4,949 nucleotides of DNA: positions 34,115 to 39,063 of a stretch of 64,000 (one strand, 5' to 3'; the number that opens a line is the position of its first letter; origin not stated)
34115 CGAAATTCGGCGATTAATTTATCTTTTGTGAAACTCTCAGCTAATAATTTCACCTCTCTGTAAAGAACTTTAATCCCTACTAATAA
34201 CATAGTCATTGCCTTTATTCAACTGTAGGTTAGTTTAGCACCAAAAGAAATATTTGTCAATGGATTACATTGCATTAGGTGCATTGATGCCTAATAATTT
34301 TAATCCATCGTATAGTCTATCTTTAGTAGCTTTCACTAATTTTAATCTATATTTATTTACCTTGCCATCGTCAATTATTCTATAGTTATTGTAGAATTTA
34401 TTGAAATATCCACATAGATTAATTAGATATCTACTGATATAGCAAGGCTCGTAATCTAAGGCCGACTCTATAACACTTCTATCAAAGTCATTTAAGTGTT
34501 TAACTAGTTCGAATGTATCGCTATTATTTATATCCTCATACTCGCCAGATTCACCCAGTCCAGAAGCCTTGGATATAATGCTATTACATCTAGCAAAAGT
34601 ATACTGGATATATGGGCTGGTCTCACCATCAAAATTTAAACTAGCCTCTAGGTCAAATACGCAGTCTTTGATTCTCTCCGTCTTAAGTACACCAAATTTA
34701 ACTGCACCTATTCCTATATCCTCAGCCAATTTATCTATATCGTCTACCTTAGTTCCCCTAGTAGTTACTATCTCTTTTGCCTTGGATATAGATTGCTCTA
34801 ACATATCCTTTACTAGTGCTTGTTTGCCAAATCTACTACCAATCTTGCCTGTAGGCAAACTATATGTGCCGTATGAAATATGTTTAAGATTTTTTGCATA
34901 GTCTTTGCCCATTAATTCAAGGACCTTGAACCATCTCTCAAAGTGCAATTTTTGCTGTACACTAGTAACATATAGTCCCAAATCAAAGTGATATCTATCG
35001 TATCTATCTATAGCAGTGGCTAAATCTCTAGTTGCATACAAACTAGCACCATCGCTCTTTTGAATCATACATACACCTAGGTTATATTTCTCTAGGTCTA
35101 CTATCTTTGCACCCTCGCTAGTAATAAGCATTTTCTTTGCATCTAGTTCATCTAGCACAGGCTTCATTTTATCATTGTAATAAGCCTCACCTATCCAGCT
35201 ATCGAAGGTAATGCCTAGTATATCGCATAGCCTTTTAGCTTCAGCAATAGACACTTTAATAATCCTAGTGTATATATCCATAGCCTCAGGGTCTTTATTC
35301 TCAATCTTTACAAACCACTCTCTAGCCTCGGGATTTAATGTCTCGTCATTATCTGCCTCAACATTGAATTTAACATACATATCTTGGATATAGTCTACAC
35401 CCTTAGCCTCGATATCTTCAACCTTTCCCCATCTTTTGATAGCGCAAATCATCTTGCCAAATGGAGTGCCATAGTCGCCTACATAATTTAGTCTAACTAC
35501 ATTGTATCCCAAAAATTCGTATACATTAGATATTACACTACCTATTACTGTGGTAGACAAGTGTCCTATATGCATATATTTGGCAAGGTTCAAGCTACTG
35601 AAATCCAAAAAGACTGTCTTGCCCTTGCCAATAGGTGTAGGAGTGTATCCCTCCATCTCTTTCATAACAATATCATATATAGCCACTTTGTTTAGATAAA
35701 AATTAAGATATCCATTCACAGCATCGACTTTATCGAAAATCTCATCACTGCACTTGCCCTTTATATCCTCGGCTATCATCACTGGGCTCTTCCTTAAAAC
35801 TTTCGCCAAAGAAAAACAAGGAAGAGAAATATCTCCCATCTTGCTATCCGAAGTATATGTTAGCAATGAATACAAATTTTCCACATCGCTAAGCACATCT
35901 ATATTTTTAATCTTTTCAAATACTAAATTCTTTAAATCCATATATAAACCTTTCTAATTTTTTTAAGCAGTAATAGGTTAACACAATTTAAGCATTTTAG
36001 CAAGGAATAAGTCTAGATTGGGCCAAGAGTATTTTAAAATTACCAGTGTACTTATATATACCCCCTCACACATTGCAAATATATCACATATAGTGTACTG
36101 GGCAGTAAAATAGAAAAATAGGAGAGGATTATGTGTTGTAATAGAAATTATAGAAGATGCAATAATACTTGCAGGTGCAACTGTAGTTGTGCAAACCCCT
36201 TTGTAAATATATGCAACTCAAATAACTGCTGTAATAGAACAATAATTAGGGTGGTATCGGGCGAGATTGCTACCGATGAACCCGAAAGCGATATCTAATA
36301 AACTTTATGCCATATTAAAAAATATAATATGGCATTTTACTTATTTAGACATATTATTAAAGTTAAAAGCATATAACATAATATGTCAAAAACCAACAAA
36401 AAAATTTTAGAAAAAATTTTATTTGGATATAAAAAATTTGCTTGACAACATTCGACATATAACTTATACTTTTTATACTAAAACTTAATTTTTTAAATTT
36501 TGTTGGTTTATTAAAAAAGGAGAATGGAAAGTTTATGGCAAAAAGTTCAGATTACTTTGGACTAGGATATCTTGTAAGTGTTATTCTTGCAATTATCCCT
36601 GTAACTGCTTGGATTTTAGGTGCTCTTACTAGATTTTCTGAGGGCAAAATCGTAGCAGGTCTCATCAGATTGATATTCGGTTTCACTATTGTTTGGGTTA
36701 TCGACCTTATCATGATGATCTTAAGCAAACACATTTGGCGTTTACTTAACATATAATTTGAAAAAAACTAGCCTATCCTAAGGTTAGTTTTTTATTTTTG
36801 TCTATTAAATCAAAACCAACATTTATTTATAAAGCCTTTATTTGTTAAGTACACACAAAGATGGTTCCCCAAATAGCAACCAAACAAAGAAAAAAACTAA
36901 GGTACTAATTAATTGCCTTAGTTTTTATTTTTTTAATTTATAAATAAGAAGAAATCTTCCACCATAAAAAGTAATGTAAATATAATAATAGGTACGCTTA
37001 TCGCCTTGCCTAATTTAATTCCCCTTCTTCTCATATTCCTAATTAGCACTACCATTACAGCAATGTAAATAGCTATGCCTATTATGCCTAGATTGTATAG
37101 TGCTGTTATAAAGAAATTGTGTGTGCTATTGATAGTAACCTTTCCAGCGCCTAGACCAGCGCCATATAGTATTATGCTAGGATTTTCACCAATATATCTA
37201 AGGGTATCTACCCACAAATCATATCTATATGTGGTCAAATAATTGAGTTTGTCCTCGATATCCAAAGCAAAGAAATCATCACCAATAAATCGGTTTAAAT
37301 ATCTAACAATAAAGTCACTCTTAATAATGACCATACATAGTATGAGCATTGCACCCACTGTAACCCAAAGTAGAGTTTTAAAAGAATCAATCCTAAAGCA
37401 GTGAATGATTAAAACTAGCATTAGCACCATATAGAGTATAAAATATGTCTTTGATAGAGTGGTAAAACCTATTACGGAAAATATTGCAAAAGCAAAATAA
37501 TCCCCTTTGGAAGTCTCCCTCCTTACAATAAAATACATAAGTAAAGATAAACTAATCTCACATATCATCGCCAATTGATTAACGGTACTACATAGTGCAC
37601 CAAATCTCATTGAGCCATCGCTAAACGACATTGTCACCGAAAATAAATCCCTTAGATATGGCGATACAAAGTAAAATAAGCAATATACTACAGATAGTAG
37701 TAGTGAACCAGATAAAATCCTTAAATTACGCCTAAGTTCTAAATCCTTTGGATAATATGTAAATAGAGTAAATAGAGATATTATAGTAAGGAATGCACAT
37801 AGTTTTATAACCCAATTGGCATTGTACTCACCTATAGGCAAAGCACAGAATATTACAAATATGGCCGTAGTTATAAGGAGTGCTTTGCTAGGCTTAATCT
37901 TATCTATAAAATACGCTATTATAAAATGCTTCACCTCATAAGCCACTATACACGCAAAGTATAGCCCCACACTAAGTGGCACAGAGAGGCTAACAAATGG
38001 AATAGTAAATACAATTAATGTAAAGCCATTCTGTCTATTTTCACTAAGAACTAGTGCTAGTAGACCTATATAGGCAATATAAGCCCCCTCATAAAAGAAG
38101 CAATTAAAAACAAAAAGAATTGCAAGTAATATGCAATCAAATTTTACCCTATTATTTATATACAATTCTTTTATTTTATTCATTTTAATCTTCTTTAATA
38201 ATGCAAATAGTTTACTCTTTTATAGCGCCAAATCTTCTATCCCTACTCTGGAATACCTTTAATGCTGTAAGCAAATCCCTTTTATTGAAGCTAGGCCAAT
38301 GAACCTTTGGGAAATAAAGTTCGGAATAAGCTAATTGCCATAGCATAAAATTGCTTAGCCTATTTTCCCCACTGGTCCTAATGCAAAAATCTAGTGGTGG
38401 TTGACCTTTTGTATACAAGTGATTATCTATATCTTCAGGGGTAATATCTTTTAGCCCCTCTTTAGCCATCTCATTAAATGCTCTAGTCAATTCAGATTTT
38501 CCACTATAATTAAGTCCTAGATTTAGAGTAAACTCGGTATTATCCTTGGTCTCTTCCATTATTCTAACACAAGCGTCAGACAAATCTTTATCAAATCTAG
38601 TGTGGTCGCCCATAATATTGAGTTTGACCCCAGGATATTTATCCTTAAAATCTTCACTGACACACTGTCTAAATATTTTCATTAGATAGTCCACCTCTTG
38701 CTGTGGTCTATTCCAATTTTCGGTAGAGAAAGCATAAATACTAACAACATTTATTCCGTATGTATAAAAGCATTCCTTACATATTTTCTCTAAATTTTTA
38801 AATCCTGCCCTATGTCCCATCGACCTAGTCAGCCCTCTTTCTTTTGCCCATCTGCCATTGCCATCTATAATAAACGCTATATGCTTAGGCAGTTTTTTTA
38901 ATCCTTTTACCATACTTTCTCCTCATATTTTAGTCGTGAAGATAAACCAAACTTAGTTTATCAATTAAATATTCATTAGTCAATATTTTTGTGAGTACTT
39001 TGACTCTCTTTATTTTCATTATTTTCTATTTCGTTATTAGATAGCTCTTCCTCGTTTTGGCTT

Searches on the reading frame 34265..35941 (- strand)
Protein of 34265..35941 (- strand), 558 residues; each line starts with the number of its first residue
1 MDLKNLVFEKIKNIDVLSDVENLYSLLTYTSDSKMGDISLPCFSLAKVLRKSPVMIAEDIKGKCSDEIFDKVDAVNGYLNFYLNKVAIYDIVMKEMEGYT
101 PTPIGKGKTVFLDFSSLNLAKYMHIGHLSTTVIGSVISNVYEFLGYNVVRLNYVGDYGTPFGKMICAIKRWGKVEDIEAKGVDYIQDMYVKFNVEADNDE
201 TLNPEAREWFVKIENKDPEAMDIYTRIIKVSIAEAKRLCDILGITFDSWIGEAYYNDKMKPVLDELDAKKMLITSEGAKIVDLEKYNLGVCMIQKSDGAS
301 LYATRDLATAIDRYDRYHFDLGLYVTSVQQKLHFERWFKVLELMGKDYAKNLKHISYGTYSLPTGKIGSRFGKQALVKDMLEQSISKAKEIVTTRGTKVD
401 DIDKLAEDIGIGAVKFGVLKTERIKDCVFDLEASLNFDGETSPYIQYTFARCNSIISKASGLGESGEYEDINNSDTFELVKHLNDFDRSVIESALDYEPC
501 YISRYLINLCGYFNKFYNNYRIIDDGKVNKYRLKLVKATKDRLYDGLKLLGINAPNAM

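Call 75: find_homologous_proteins(query=window:34265-35941:-, max_evalue=1e-150)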
Query window:34265-35941:- (558 aa): 552 proteins with E <= 1e-150 among 8000 candidates; the best 120 are listed.
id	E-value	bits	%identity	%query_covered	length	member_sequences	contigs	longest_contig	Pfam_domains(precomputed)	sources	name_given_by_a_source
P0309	0.0e+0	1239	98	100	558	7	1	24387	PF05746.22,PF00750.26,PF03485.22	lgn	-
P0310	0.0e+0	1128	89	100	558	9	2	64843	PF05746.22,PF00750.26,PF03485.22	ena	-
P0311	0.0e+0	1123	88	100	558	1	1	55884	PF05746.22,PF00750.26,PF03485.22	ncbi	-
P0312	0.0e+0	1122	88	100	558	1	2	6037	PF05746.22,PF00750.26,PF03485.22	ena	-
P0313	0.0e+0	1116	87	100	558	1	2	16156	PF05746.22,PF00750.26,PF03485.22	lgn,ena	-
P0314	0.0e+0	1073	84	100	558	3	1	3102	PF05746.22,PF00750.26,PF03485.22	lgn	-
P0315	0.0e+0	1071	83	100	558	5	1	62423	PF05746.22,PF00750.26,PF03485.22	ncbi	-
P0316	0.0e+0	1059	82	100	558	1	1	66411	PF05746.22,PF00750.26,PF03485.22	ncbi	-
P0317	0.0e+0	1043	82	100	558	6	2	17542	PF05746.22,PF00750.26,PF03485.22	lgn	-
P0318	4.4e-286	968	76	100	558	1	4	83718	PF05746.22,PF00750.26,PF03485.22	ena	-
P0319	5.2e-285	965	76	100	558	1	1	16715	PF05746.22,PF00750.26,PF03485.22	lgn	-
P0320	1.3e-284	963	77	100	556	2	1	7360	PF05746.22,PF00750.26,PF03485.22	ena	-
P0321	2.9e-283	959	76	100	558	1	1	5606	PF05746.22,PF00750.26,PF03485.22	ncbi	ncbi:MAG: arginine--tRNA ligase [Christensenellales bacterium]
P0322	6.8e-282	954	75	100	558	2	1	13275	PF05746.22,PF00750.26,PF03485.22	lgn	-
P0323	5.9e-281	951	75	100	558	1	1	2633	PF05746.22,PF00750.26,PF03485.22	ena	-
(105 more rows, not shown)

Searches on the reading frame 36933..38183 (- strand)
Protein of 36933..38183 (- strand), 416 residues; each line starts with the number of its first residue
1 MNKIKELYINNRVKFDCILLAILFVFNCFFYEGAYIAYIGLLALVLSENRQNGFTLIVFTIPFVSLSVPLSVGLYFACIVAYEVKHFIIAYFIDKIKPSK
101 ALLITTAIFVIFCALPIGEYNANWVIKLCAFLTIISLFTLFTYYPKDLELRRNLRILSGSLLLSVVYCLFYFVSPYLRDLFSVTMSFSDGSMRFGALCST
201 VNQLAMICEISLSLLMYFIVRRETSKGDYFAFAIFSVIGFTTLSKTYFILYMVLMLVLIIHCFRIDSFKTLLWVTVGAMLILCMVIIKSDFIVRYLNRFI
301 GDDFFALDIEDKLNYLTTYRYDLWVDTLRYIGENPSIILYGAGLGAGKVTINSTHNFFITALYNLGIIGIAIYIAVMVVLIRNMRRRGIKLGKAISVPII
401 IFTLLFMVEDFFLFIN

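Call 27: search_protein_families(library=pfam, proteins=[window:36933-38183:-], max_evalue=0.01)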
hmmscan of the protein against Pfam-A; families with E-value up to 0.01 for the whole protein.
window:36933-38183:- (416 aa): 1 family
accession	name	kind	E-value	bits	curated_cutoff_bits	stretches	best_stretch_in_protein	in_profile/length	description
PF04932.20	Wzy_C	-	8.2e-08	32.6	31.7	1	230-374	1-149/149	O-Antigen ligase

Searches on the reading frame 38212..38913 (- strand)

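Call 27: search_protein_families(library=pfam, proteins=[window:38212-38913:-], max_evalue=0.01)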
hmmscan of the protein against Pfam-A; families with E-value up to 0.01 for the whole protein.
window:38212-38913:- (233 aa): 1 family
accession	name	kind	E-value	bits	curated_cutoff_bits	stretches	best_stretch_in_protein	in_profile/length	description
PF01255.24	Prenyltransf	-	1.9e-77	260.2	27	1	15-229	1-219/219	Putative undecaprenyl diphosphate synthase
